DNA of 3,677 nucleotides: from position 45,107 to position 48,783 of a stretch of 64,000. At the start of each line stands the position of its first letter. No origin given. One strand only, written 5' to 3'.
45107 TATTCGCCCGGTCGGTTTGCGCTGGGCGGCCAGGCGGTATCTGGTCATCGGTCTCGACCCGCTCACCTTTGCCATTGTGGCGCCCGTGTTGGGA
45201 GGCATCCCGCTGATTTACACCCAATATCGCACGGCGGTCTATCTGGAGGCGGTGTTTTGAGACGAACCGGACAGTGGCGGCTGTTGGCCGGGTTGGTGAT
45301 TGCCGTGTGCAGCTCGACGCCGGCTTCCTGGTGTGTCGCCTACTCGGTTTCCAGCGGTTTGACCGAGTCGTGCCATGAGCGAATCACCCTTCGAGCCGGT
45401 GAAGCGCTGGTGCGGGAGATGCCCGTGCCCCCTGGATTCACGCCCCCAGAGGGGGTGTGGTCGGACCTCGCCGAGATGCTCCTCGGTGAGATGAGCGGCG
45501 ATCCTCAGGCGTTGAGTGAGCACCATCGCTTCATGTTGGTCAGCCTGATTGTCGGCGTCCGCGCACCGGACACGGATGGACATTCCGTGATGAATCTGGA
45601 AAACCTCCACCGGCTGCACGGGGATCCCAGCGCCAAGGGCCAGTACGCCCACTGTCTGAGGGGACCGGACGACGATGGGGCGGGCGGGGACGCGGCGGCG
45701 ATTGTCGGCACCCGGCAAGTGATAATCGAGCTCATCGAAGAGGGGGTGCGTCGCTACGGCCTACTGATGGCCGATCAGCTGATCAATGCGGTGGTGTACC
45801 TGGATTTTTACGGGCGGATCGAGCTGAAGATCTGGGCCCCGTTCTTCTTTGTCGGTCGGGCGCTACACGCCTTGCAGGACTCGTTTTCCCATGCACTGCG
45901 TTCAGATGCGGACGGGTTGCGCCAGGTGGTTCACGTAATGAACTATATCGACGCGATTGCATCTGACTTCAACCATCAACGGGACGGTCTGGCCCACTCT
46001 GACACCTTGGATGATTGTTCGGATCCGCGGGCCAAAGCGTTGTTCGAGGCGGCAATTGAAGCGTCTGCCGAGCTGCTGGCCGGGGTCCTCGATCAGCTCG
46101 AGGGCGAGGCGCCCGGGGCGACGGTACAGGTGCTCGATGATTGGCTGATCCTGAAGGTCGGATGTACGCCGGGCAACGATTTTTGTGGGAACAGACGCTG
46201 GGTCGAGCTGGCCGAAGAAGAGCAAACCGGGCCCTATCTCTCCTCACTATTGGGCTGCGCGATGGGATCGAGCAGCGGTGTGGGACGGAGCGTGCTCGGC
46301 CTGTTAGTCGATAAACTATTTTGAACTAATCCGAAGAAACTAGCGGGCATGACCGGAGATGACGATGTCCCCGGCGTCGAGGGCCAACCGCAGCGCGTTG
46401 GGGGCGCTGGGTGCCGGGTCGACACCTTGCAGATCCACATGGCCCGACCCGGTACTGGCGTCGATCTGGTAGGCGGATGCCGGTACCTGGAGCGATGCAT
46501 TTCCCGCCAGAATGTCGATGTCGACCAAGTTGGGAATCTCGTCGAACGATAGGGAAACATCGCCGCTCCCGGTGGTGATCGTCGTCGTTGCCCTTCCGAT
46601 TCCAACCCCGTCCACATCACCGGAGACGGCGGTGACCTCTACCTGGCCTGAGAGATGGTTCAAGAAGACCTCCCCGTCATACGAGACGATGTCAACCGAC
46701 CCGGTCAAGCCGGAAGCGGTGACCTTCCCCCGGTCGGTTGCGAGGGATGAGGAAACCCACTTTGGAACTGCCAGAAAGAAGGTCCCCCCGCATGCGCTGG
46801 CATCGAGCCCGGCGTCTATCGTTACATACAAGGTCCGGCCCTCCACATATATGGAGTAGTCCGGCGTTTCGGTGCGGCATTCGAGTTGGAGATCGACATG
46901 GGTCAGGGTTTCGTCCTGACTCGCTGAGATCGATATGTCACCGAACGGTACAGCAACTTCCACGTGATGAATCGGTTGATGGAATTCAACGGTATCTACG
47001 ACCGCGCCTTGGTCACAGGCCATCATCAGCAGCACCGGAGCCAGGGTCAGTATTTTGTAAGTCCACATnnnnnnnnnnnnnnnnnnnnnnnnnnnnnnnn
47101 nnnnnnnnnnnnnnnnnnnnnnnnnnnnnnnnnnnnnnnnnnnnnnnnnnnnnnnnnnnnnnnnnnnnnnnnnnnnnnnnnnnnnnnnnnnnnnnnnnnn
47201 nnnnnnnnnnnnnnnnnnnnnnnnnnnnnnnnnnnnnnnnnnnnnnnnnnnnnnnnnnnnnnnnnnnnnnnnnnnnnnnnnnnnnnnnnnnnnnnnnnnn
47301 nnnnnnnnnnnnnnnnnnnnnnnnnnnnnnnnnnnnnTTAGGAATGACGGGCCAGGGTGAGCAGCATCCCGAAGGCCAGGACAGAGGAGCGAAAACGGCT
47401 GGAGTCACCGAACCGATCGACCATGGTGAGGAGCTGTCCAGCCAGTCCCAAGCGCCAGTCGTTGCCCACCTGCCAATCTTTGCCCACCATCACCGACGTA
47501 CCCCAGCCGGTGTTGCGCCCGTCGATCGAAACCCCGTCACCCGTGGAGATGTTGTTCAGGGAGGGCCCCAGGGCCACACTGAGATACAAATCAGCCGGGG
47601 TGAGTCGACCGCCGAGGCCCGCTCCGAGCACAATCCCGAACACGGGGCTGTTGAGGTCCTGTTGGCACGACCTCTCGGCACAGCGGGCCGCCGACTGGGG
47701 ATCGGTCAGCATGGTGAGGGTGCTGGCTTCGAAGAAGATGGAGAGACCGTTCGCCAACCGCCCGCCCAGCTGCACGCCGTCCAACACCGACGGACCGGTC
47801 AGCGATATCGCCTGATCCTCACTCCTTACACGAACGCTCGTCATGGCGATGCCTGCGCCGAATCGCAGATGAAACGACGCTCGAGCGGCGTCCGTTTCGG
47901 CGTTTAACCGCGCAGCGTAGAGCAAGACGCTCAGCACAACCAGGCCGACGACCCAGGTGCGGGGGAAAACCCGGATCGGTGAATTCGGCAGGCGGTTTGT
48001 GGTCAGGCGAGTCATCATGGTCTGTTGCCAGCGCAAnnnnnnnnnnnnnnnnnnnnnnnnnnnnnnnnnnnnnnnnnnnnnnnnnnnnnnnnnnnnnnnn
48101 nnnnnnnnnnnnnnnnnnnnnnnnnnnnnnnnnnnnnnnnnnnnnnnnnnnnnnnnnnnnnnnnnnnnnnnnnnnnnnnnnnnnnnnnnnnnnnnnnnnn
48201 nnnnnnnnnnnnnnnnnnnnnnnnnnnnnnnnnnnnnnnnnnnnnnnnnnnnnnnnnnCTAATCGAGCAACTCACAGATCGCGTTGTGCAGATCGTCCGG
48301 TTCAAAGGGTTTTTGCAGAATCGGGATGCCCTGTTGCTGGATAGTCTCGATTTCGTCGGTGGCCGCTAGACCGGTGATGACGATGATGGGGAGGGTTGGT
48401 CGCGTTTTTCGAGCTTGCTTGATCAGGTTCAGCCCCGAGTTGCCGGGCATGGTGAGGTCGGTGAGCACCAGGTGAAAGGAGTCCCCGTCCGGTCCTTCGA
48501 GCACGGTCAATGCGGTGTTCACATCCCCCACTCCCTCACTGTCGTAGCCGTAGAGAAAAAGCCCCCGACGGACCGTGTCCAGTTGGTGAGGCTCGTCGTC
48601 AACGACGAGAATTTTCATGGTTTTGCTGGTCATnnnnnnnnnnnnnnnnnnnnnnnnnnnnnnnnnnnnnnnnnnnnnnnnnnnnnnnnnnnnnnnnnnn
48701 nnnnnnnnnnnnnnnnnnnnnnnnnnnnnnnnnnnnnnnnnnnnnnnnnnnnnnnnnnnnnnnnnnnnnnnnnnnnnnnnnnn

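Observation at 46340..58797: Self-contained sigma54 surface regulon: four -24/-12 promoters with a shared enhancer motif around a 7TM-DISM kinase pair and an NtrC activator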

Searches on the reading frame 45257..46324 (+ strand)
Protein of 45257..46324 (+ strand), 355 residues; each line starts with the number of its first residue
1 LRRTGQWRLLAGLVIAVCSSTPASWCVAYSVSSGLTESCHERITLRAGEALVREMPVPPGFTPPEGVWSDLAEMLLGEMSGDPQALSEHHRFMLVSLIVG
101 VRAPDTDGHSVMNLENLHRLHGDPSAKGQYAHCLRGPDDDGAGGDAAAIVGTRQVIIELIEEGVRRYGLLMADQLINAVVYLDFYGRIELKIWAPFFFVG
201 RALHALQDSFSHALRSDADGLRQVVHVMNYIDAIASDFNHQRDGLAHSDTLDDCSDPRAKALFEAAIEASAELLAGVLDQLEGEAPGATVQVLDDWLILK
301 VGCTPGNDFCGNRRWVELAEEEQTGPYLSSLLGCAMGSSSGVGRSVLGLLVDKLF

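Call 4: search_protein_families(library=pfam, proteins=[window:45257-46324:+], max_evalue=0.01)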
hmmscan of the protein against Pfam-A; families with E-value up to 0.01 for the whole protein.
window:45257-46324:+ (355 aa): 0 families

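Call 59: search_protein_families(library=pfam, proteins=[window:45257-46324:+], max_evalue=5)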
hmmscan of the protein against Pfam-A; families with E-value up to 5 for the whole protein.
window:45257-46324:+ (355 aa): 1 family
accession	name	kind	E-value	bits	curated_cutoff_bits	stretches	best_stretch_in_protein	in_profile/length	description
PF00882.24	Zn_dep_PLPC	-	0.02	15.3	26.8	1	96-268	28-154/167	Zinc dependent phospholipase C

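Call 60: search_solved_structures(query=window:45257-46324:+, max_evalue=10)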
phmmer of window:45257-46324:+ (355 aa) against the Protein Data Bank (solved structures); distinct sequences matched with E-value up to 10: 1.
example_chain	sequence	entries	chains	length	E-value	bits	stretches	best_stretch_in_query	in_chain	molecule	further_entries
6iv8_A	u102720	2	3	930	1.3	11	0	41-91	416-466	The selenomethionine (SeMet)-labeled Cas13d | Cas13d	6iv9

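Call 70: find_homologous_proteins(query=window:45257-46324:+, max_evalue=0.00001)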
Query window:45257-46324:+ (355 aa): 121 proteins with E <= 0.00001 among 8000 candidates; the best 120 are listed.
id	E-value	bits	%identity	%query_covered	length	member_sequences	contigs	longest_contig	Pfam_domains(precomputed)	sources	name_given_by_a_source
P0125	2.7e-238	808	100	100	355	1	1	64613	-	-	-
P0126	3.6e-122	426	55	97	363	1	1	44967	-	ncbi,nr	ncbi:MAG: hypothetical protein GY847_18450 [Proteobacteria bacterium]|nr:hypothetical protein [Pseud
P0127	1.0e-119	418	55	98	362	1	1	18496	-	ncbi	-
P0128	2.8e-118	413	53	94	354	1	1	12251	-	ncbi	-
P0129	5.0e-118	412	58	89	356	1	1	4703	-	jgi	jgi:hypothetical protein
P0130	1.1e-115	404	56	88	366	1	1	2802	-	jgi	jgi:hypothetical protein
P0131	1.7e-115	404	51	99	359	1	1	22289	-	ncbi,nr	ncbi:MAG: hypothetical protein GY854_06660 [Deltaproteobacteria bacterium]|nr:hypothetical protein [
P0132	1.3e-111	391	54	91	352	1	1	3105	-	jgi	jgi:hypothetical protein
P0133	7.7e-111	388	50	99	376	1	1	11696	-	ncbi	-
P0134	1.2e-108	381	53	88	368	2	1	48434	-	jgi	jgi:hypothetical protein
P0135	7.4e-107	375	49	99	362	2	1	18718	-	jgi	-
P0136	7.7e-106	372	53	95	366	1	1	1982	-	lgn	-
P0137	2.2e-103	364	50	97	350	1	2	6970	-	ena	-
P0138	3.4e-99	350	52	88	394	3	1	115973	-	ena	-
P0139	6.3e-99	349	48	97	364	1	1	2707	-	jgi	jgi:hypothetical protein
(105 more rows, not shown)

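Call 81: predict_structure(alignment_id=A3)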
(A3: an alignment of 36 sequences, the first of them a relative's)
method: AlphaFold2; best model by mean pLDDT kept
length: 355 residues; sequences in the alignment: 36
mean_pLDDT: 85.4   pTM: 0.81
mean pLDDT of the five models: 85.4, 85.1, 83.9, 82.9, 82.3
residues with pLDDT >= 90: 206; 70-90: 95; 50-70: 29; < 50: 25
segments of 3 or more residues with pLDDT < 50: 26-35, 331-343
pLDDT, mean of each block of 10 residues (from residue 1): 66 78 50 57 92 83 83 80 83 94 89 79 91 94 97 98 95 93 84 96 98 97 97 87 93 94 98 96 94 98 95 96 74 43 55 63
secondary structure, 60 per line:
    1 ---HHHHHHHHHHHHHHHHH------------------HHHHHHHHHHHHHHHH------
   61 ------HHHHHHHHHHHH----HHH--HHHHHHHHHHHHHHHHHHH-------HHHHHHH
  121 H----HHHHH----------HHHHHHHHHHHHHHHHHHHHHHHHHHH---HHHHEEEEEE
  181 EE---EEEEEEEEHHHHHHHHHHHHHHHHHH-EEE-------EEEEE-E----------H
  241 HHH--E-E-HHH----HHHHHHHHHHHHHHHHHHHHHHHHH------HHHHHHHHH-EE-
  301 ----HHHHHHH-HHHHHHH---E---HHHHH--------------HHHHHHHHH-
elements in order: H4-20 H39-54 H67-78 H88-106 H114-121 H126-130 H141-167 H171-174 E175-182 E186-193 H194-211 E213-215 E223-227 H240-243 H257-281 H288-296 H305-311 H313-319 H327-331 H346-354

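Call 83: fold_search(model_id=the predicted structure, library=pdb)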
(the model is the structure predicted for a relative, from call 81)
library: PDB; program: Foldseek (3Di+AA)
matches with E <= 10: 163; with E <= 0.001: 0
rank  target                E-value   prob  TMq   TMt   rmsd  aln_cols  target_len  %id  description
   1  8b5l_s                2.2e-01  0.07  0.11  0.10  28.9       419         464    9  Cryo-EM structure of ribosome-Sec61-TRAP (TRanslocon Associated Protein) translocon complex (released 2023-03-01)
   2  8oj0_1                2.5e-01  0.06  0.11  0.09  27.8       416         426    8  60S ribosomal subunit bound to the E3-UFM1 complex - state 2 (native) (released 2024-02-21)
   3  5y5x_N                3.9e-01  0.04  0.10  0.07  29.6       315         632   13  V/A-type ATPase/synthase from Thermus thermophilus, rotational state 1 (released 2018-01-17)
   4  6v6d_A                4.2e-01  0.11  0.12  0.17  17.4       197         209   11  Cryo-EM structure of human pannexin 1 (released 2020-04-01)
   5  9hf3_A                6.2e-01  0.08  0.15  0.16  25.2       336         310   12  CryoEM structure of mouse Panx1-Y308E (released 2025-11-26)
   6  8bj6_C                6.5e-01  0.06  0.14  0.15  22.3       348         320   11  Crystal structure of YopR (released 2023-11-15)
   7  3peu_B                7.1e-01  0.06  0.12  0.13  23.9       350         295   10  S. cerevisiae Dbp5 L327V C-terminal domain bound to Gle1 H337R and IP6 (released 2011-03-23)
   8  4a0c_A                7.8e-01  0.04  0.11  0.06  25.7       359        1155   12  Structure of the CAND1-CUL4B-RBX1 complex (released 2011-11-30)
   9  8om2_G                1.0e+00  0.06  0.10  0.15  18.3       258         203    8  Small subunit of yeast mitochondrial ribosome in complex with METTL17/Rsm22. (released 2024-01-10)
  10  1jsw_A                1.1e+00  0.04  0.12  0.10  24.9       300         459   11  NATIVE L-ASPARTATE AMMONIA LYASE (released 1997-06-16)
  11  8pnl_A                1.2e+00  0.06  0.14  0.12  19.1       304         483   15  Outward-open conformation of a Major Facilitator Superfamily (MFS) transporter MHAS2168, a homologue of Rv1410 from M. (released 2023-10-18)
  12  5efy_A                1.4e+00  0.15  0.20  0.31  11.6       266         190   11  Apo-form of SCO3201 (released 2016-11-16)
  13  7f8n_A                1.5e+00  0.04  0.14  0.15  23.2       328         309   11  Human pannexin-1 showing a conformational change in the N-terminal domain and blocked pore (released 2022-01-26)
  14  7z8r_D                1.6e+00  0.03  0.11  0.05  30.0       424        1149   12  CAND1-CUL1-RBX1 (released 2023-04-19)
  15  9imq_A                1.6e+00  0.02  0.11  0.12  21.7       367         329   10  Crystal structure of a C45 isoprenyl diphosphate synthase, Rv0562 from Mycobacterium tuberculosis (released 2025-07-09)
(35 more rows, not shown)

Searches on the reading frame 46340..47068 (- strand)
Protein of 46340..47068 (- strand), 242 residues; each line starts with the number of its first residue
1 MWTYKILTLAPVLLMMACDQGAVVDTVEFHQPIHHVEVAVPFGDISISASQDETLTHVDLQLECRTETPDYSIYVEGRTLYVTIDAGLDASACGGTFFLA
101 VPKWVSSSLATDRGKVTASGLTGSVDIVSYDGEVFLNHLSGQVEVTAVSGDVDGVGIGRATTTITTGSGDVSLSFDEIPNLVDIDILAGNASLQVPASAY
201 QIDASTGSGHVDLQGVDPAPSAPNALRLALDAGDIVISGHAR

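Call 4: search_protein_families(library=pfam, proteins=[window:46340-47068:-], max_evalue=0.01)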
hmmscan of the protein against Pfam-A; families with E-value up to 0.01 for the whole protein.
window:46340-47068:- (242 aa): 1 family
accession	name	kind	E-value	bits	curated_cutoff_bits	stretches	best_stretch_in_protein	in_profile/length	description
PF13349.12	DUF4097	-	3e-08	33.8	22.9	1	109-213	103-210/247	Toastrack DUF4097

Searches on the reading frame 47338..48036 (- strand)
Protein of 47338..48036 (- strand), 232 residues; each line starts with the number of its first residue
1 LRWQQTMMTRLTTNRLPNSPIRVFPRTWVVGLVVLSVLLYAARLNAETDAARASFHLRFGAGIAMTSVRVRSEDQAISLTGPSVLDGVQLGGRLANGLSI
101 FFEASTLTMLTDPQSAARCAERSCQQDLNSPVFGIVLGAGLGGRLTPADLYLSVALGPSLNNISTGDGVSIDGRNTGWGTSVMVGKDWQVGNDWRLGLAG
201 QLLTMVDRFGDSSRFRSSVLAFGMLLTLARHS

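Call 4: search_protein_families(library=pfam, proteins=[window:47338-48036:-], max_evalue=0.01)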
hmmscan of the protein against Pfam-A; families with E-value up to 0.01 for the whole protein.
window:47338-48036:- (232 aa): 2 families
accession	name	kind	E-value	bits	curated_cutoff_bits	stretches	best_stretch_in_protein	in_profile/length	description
PF13505.12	OMP_b-brl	-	0.0012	19.5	28.7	1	42-198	7-148/175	Outer membrane protein beta-barrel domain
PF03797.25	Autotransporter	-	0.0099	16.1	26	0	138-197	68-137/255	Autotransporter beta-domain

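Call 59: search_protein_families(library=pfam, proteins=[window:47338-48018:-], max_evalue=5)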
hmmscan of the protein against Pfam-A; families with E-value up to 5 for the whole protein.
window:47338-48018:- (226 aa): 2 families
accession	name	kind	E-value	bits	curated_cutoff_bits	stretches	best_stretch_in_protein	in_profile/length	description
PF13505.12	OMP_b-brl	-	0.0011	19.6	28.7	1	36-192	7-148/175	Outer membrane protein beta-barrel domain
PF03797.25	Autotransporter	-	0.0093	16.2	26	1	132-191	68-137/255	Autotransporter beta-domain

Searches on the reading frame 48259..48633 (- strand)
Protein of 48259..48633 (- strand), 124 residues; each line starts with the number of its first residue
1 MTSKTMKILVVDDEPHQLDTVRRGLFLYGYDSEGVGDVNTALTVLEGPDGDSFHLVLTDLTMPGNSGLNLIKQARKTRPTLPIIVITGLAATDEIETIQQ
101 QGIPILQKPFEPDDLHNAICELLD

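Call 4: search_protein_families(library=pfam, proteins=[window:48259-48633:-], max_evalue=0.01)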
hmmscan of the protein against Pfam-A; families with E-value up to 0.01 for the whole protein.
window:48259-48633:- (124 aa): 1 family
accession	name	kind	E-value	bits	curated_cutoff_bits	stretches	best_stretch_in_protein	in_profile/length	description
PF00072.30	Response_reg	-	1.9e-18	67.1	30.2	1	8-119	1-110/111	Response regulator receiver domain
